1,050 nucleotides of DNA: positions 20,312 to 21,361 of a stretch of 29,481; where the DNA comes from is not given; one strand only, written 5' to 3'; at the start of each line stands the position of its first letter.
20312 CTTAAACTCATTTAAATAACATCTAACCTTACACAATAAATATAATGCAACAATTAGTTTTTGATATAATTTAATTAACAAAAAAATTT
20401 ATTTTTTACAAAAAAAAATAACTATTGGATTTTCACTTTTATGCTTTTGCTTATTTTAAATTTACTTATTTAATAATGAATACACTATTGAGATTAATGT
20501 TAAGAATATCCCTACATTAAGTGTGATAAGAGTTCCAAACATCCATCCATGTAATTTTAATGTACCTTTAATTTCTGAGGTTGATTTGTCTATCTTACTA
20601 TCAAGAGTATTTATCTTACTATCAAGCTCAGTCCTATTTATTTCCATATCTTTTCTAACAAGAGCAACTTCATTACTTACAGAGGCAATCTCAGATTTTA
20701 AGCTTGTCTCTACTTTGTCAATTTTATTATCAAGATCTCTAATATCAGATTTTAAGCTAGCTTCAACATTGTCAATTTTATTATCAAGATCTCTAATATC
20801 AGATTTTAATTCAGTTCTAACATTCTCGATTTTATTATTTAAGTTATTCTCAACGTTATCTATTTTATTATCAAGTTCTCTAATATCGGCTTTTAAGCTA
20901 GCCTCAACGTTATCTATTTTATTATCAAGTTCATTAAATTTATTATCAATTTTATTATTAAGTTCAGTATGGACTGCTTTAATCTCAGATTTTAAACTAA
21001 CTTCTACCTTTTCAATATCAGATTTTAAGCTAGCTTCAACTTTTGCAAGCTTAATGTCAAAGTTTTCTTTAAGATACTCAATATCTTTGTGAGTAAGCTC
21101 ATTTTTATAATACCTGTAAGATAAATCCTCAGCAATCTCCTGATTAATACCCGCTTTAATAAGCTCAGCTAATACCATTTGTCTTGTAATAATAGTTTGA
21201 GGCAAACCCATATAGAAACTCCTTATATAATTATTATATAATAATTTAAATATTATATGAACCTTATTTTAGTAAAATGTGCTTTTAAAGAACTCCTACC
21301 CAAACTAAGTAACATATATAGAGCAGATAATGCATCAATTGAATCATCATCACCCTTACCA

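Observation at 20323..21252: Bdr-like repeat membrane protein inserted as a moron between terminase and portal, encoded by unstable-looking tandem DNA repeats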

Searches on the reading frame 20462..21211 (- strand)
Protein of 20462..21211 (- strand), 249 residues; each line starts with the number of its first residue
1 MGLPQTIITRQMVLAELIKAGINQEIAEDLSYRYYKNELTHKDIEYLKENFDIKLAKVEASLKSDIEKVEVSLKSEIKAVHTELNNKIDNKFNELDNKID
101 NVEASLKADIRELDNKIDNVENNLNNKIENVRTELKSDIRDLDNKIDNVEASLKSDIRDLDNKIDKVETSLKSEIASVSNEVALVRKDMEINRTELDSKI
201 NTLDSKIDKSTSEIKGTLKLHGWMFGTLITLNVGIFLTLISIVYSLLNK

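Call 4: search_protein_families(library=pfam, proteins=[window:20462-21211:-], max_evalue=0.01)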
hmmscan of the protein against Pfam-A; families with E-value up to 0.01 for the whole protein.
window:20462-21211:- (249 aa): 25 families
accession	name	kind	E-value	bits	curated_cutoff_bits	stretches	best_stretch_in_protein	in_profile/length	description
PF04513.17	Baculo_PEP_C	-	1.5e-09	38.5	38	2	86-160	41-115/140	Baculovirus polyhedron envelope protein, PEP, C terminus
PF01442.23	Apolipoprotein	-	2.9e-08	34.1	90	2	54-129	34-109/190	Apolipoprotein A1/A4/E domain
PF04799.18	Fzo_mitofusin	-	6.6e-08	32.6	27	1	73-125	84-136/161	fzo-like conserved region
PF07889.17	DUF1664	-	9.2e-08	32.6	34.6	1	88-169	39-122/124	Protein of unknown function (DUF1664)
PF07902.16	Gp58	-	4.1e-07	29.1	34.5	1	61-212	176-334/594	gp58-like protein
PF16888.10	YwqH-like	-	2.2e-06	28.4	33.7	2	126-180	66-120/123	YwqH-like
PF07798.16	CCDC90-like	-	3e-06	27.7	33.5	0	65-178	47-149/175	Coiled-coil domain-containing protein 90-like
PF07464.16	ApoLp-III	-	2.4e-05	24.9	36.3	2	83-183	6-122/146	Apolipophorin-III precursor (apoLp-III)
PF06705.16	SF-assemblin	-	5.3e-05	23.2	30.6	1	129-211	62-141/247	SF-assemblin/beta giardin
PF11068.13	YlqD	-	6.9e-05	23.6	27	1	79-150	16-87/131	YlqD protein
PF16043.11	DUF4795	-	0.00014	21.7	34.8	1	77-211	12-153/208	Domain of unknown function (DUF4795)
PF14362.11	DUF4407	-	0.00029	20.6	31.3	1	75-202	107-238/297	Domain of unknown function (DUF4407)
PF09769.14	ApoO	-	0.00031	21.1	31.4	0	122-169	14-61/131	Apolipoprotein O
PF03954.19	Lectin_N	-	0.00049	20.4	28.3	0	132-203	59-126/140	Hepatic lectin, N-terminal domain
PF20663.3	COG4_N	-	0.001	19.5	27.3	1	106-174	7-76/107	Conserved oligomeric Golgi complex subunit 4, N-terminal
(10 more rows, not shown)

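Call 5: search_protein_families(library=ncbifam, proteins=[window:20462-21211:-], max_evalue=0.01)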
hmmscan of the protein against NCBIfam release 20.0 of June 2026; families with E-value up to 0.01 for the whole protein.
window:20462-21211:- (249 aa): 10 families
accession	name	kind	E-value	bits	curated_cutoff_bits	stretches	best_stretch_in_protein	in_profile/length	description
NF040499.1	Bdr_N_group1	subfamily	6e-28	96.4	40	1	8-59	1-52/52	Bdr family repetitive protein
NF052504.1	sll1863_fam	domain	6.3e-06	26.3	35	1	106-180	16-90/93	sll1863 family stress response protein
NF045487.1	ASRP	equivalog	1.6e-05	23.8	300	1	64-215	320-470/593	archaea-specific SMC-related protein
NF038218.1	IcmG_DotF_IVB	equivalog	0.00012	21.9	200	0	71-149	101-178/266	type IVB secretion system protein IcmG/DotF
TIGR02978.1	phageshock_pspC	equivalog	0.00043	20.1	104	0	73-119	75-120/121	envelope stress response membrane protein PspC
NF041344.1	XopF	subfamily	0.001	17.9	500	1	60-189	408-536/549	XopF/Hpa4 family type III secretion system effector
NF045780.1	TrlF_fam_ATP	equivalog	0.0024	16.7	350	1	38-207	550-717/944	TrlF family AAA-like ATPase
NF049871.2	cytotoxin_MakA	exception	0.0056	15.7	320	0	84-166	113-194/354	alpha-pore-forming cytotoxin MakA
TIGR02132.1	phaR_Bmeg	equivalog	0.0061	16.5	148.4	0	157-217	81-140/189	polyhydroxyalkanoic acid synthase subunit PhaR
NF033916.0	antiphage_ZorA_3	subfamily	0.0081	15.1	250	0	63-170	352-459/509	anti-phage ZorAB system protein ZorA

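Call 7: search_dna_similar(query=window:20462-21211:-, collection=plasmids, mode=protein, max_rows=60, rows=spread)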
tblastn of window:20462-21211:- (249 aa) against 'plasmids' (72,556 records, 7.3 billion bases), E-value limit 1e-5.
In 1 record(s) the limit of 40 matching pieces per record was reached: places in those records are undercounted.
Records with a match: 628; places in all: 1132; records where one place covers at least 80% of the query: 486.
Best place of each record, by identity: >=99% 1; 60-80% 74; <60% 553.
By first word of the organism name: Borrelia 426; Borreliella 199; Candidatus 3.
By predicted mobility (MOB-suite, as given by PLSDB): non-mobilizable 628.
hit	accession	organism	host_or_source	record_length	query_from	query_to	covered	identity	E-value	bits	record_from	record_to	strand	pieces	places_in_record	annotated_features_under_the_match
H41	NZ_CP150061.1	Borrelia miyamotoi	Ixodes scapularis,whole organism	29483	1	249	100%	100.0%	8e-140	439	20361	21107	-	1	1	bdr: Bdr family repetitive protein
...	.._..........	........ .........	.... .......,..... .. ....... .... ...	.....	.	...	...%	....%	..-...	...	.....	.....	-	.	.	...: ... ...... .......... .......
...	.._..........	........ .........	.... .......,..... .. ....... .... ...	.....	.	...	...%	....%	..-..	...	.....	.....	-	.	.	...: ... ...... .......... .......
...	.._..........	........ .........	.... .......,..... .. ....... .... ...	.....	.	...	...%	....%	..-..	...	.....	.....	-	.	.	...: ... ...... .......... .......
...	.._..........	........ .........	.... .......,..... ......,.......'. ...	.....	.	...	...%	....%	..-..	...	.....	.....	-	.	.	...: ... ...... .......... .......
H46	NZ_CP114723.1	Borrelia miyamotoi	Ixodes ricinus,Ixodes ricinus larvae ...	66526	1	243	98%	61.6%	2e-81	272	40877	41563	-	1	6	bdr: Bdr family repetitive protein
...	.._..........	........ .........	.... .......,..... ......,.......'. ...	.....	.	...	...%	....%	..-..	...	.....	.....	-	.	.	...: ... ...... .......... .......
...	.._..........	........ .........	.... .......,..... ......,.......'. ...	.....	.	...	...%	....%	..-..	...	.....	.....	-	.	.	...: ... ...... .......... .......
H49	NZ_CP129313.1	Borrelia turicatae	Ornithdoros turicata,whole ...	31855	1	249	100%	58.8%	4e-77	260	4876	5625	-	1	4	bdr: Bdr family repetitive protein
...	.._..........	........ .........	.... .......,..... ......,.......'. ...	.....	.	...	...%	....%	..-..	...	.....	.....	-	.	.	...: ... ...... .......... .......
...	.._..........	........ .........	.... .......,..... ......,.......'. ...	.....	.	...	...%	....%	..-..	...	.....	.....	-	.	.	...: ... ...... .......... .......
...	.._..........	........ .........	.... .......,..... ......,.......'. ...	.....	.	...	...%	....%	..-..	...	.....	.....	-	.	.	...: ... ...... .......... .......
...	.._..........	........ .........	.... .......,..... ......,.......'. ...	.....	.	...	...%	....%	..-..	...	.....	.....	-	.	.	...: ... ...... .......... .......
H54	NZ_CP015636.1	Borrelia turicatae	Homo sapiens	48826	1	249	100%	56.4%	5e-68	234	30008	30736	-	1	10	bdr: Bdr family repetitive protein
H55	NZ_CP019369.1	Borrelia turicatae 91E135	Ornithodoros turicata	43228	1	249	100%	56.0%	7e-68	233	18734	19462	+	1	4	bdr: Bdr family repetitive protein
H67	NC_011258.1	Borrelia recurrentis A1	-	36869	1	249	100%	47.5%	2e-54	195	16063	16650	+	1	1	bdr: Bdr family repetitive protein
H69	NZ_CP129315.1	Borrelia turicatae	Ornithdoros turicata,whole ...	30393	1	243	98%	47.7%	2e-54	194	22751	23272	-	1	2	bdr: Bdr family repetitive protein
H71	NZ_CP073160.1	Borrelia parkeri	Ornithodoros parkeri,lab mouse blood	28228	1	243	98%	45.3%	5e-48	176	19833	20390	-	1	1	bdr: Bdr family repetitive protein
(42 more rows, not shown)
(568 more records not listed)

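Call 10: get_annotated_region(hit=H71, flank=4000)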
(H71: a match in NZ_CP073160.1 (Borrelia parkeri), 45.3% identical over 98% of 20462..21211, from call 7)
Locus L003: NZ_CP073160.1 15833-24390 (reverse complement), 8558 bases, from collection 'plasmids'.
description: Borrelia parkeri strain SLO plasmid cp28, complete sequence
organism: Borrelia parkeri (NCBI taxid 141)
taxonomy: Bacteria; Spirochaetota; Spirochaetia; Spirochaetales; Borreliaceae; Borrelia; Borrelia parkeri
host: -; source: Ornithodoros parkeri,lab mouse blood; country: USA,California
typing (MOB-suite, as given by PLSDB): non-mobilizable
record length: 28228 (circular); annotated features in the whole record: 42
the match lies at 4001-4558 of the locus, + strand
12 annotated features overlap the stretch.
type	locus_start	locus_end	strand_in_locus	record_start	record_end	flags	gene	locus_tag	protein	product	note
CDS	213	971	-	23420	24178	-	-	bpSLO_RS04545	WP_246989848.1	tyrosine-type recombinase/integrase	GO:0015074 - DNA integration [Evidence IEA]; GO:0006310 - DNA recombination [Evidence IEA]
CDS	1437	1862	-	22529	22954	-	-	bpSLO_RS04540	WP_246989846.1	Mlp family lipoprotein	-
CDS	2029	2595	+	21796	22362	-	-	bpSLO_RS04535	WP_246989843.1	DUF603 domain-containing protein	-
CDS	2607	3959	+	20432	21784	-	-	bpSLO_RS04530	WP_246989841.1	PBSX family phage terminase large subunit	-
CDS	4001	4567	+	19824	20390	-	bdr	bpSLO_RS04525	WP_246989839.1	Bdr family repetitive protein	-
CDS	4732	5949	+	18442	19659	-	-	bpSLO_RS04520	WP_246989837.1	phage portal protein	-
CDS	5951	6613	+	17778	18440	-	-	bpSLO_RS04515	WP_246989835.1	DUF1357 family protein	-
CDS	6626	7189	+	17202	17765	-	-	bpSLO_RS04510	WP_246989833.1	DUF228 domain-containing protein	-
CDS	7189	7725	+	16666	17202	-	-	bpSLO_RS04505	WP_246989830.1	DUF228 domain-containing protein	-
CDS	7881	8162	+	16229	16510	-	-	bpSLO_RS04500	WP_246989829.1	hypothetical protein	-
CDS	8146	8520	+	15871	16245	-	-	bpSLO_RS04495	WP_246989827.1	hypothetical protein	-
CDS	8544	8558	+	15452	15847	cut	-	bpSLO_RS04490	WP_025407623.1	DUF3890 domain-containing protein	-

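Call 11: get_annotated_region(hit=H69, flank=4000)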
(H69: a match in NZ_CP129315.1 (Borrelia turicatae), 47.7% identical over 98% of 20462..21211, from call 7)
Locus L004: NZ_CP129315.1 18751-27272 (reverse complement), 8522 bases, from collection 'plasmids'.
description: Borrelia turicatae strain BTCAM1 plasmid pcp30-2, complete sequence
organism: Borrelia turicatae (NCBI taxid 142)
taxonomy: Bacteria; Spirochaetota; Spirochaetia; Spirochaetales; Borreliaceae; Borrelia; Borrelia turicatae
host: -; source: Ornithdoros turicata,whole organism,Blood from experimentally infected mouse (BALB/c) by Ornithodoros ...; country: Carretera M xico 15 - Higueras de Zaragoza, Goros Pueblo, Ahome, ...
typing (MOB-suite, as given by PLSDB): non-mobilizable
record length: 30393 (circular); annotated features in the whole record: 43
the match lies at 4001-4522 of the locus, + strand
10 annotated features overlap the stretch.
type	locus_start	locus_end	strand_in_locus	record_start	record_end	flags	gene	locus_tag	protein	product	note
CDS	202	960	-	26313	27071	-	-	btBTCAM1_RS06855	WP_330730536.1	tyrosine-type recombinase/integrase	GO:0015074 - DNA integration [Evidence IEA]; GO:0006310 - DNA recombination [Evidence IEA]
CDS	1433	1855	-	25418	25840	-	-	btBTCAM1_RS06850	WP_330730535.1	Mlp family lipoprotein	-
CDS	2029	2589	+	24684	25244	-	-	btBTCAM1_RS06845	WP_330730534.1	DUF603 domain-containing protein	-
CDS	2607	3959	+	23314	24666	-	-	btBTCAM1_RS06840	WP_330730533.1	PBSX family phage terminase large subunit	-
CDS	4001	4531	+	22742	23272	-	bdr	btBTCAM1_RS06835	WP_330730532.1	Bdr family repetitive protein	-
CDS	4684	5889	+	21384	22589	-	-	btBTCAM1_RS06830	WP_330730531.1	phage portal protein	-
CDS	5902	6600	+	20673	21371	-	-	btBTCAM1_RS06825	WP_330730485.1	DUF1357 family protein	-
CDS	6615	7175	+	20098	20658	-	-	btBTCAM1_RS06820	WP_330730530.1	DUF228 domain-containing protein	-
CDS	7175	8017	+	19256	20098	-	-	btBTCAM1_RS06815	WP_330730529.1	DUF228 domain-containing protein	-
CDS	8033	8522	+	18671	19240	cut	-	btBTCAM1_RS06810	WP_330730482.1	DUF228 domain-containing protein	-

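Call 12: get_annotated_region(hit=H67, flank=4000)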
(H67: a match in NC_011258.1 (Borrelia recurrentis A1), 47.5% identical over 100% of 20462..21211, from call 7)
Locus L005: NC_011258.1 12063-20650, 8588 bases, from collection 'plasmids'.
description: Borrelia recurrentis A1 plasmid pl37, complete sequence
organism: Borrelia recurrentis A1 (NCBI taxid 412418)
taxonomy: Bacteria; Spirochaetota; Spirochaetia; Spirochaetales; Borreliaceae; Borrelia; Borrelia recurrentis; Borrelia recurrentis A1
host: -; source: -; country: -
typing (MOB-suite, as given by PLSDB): non-mobilizable
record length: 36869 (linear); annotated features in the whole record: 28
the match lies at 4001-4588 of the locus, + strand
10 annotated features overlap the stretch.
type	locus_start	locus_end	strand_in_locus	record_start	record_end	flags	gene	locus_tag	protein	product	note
CDS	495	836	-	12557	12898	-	-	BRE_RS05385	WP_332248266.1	Vsp/OspC family lipoprotein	-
CDS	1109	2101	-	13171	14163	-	-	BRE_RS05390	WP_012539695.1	variable large family protein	-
CDS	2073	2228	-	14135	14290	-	-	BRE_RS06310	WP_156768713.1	hypothetical protein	-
CDS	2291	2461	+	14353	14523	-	-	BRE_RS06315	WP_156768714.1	hypothetical protein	-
CDS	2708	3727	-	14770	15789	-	-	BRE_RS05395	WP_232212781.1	variable large family protein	-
CDS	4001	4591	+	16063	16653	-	bdr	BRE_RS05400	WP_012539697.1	Bdr family repetitive protein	-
CDS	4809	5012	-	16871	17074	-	-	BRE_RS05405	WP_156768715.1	hypothetical protein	-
CDS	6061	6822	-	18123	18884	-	-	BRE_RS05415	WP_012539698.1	ParA family protein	-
CDS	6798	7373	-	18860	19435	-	-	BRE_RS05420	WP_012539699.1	DUF226 domain-containing protein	-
CDS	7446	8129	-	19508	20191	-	-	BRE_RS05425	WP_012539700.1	plasmid maintenance protein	-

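Call 48: find_homologous_proteins(query=window:20462-21211:-, max_evalue=0.00001)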
Query window:20462-21211:- (249 aa): 229 proteins with E <= 0.00001 among 6190 candidates; the best 120 are listed.
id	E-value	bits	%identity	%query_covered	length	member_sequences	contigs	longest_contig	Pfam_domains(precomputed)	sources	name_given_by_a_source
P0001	5.9e-85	302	66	100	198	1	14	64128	PF04513.18,PF28217.1,PF01442.24,PF07889.18,PF06705.16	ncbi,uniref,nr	ncbi:Bdr family repetitive protein (plasmid) [Borrelia miyamotoi]|uniref:Bdr family repetitive prote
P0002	1.5e-79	285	67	100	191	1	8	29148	PF04513.18,PF28217.1,PF01442.24,PF07798.17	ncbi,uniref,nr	ncbi:Bdr family repetitive protein [Borrelia miyamotoi]|uniref:Bdr family repetitive protein n=1 Tax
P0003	4.9e-78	280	68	96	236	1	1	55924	PF02601.21,PF04799.19,PF04513.18,PF28217.1,PF01442.24,PF05531.18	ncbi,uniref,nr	ncbi:Bdr family repetitive protein (plasmid) [Borrelia miyamotoi]|uniref:Bdr family repetitive prote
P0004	1.2e-74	269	65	100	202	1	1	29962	PF04513.18,PF28217.1,PF01442.24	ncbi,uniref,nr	ncbi:Bdr family repetitive protein [Borrelia miyamotoi]|uniref:Bdr family repetitive protein n=1 Tax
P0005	7.5e-74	266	64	100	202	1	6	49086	PF04513.18,PF28217.1,PF01442.24,PF13166.13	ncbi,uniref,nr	ncbi:Bdr family repetitive protein (plasmid) [Borrelia miyamotoi]|uniref:Bdr family repetitive prote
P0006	2.5e-73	264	64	100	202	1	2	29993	PF04513.18,PF28217.1,PF01442.24,PF13166.13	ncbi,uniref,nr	ncbi:Bdr family repetitive protein [Borrelia miyamotoi]|uniref:Bdr family repetitive protein n=1 Tax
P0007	6.1e-73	263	59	100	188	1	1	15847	-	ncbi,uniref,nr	ncbi:BDR-repeat family protein (plasmid) [Borrelia miyamotoi FR64b]|uniref:BDR-repeat family protein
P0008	3.0e-72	261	65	96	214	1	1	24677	PF02601.21,PF01442.24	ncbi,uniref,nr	ncbi:Bdr family repetitive protein [Borrelia miyamotoi]|uniref:Bdr family repetitive protein n=1 Tax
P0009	3.7e-72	261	63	100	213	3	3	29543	PF04513.18,PF28217.1,PF01442.24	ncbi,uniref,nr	ncbi:Bdr family repetitive protein (plasmid) [Borrelia miyamotoi]|uniref:Bdr family repetitive prote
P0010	5.1e-71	257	51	100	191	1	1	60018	PF04513.18,PF07352.18,PF28217.1,PF01442.24,PF07798.17,PF06705.16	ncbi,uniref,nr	ncbi:Bdr family repetitive protein [Borrelia parkeri]|uniref:Bdr family repetitive protein n=1 Tax=B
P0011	1.7e-70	255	61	100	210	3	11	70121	PF04513.18,PF01442.24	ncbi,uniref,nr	ncbi:Bdr family repetitive protein (plasmid) [Borrelia miyamotoi]|uniref:Bdr family repetitive prote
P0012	4.4e-70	254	58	100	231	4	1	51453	PF04799.19,PF04513.18,PF28217.1,PF01442.24,PF05531.18,PF07798.17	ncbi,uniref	ncbi:Bdr family repetitive protein (plasmid) [Borrelia puertoricensis]|uniref:Bdr family repetitive 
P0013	9.3e-69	249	61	100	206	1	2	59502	PF04513.18,PF28217.1,PF01442.24,PF07798.17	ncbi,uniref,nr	ncbi:Bdr family repetitive protein [Borrelia miyamotoi]|uniref:Bdr family repetitive protein n=3 Tax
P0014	2.8e-68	248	60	100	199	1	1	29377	PF04513.18,PF01442.24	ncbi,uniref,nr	ncbi:Bdr family repetitive protein [Borrelia miyamotoi]|uniref:Bdr family repetitive protein n=1 Tax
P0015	2.1e-67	245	62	52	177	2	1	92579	-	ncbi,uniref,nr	ncbi:Bdr family repetitive protein (plasmid) [Borrelia miyamotoi]|uniref:Bdr family repetitive prote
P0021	3.9e-64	234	60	98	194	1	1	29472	PF04799.19,PF04513.18,PF01442.24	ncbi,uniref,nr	ncbi:Bdr family repetitive protein [Borrelia hermsii]|uniref:Bdr family repetitive protein n=1 Tax=B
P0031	1.1e-58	217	54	98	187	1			PF04799.19,PF04513.18,PF07352.18,PF28217.1,PF01442.24,PF07798.17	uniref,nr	uniref:BdrA n=1 Tax=Borrelia hermsii TaxID=140 RepID=Q9KKC2_BORHE|nr:BdrA [Borrelia hermsii]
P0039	4.8e-56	208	52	100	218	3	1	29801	PF04513.18,PF28217.1,PF01442.24,PF08198.18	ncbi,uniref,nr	ncbi:BDR-repeat family protein (plasmid) [Borrelia crocidurae DOU]|uniref:BDR-repeat family protein 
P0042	7.1e-55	204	50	90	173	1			PF04513.18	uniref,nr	uniref:BdrC3 n=1 Tax=Borrelia hermsii TaxID=140 RepID=Q9RG93_BORHE|nr:BdrC3 [Borrelia hermsii]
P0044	2.5e-54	202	51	90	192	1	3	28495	-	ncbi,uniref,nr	ncbi:DUF1640 domain-containing protein (plasmid) [Borrelia coriaceae]|uniref:BDR-repeat family prote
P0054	2.2e-53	199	54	98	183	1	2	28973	PF18515.8,PF04799.19,PF04513.18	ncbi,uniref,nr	ncbi:Bdr family repetitive protein [Borrelia coriaceae]|uniref:BDR-repeat family protein n=1 Tax=Bor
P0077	3.0e-48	182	47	100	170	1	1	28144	PF01442.24,PF07798.17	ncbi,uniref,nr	ncbi:DUF1640 domain-containing protein (plasmid) [Borrelia parkeri]|uniref:Bdr family repetitive pro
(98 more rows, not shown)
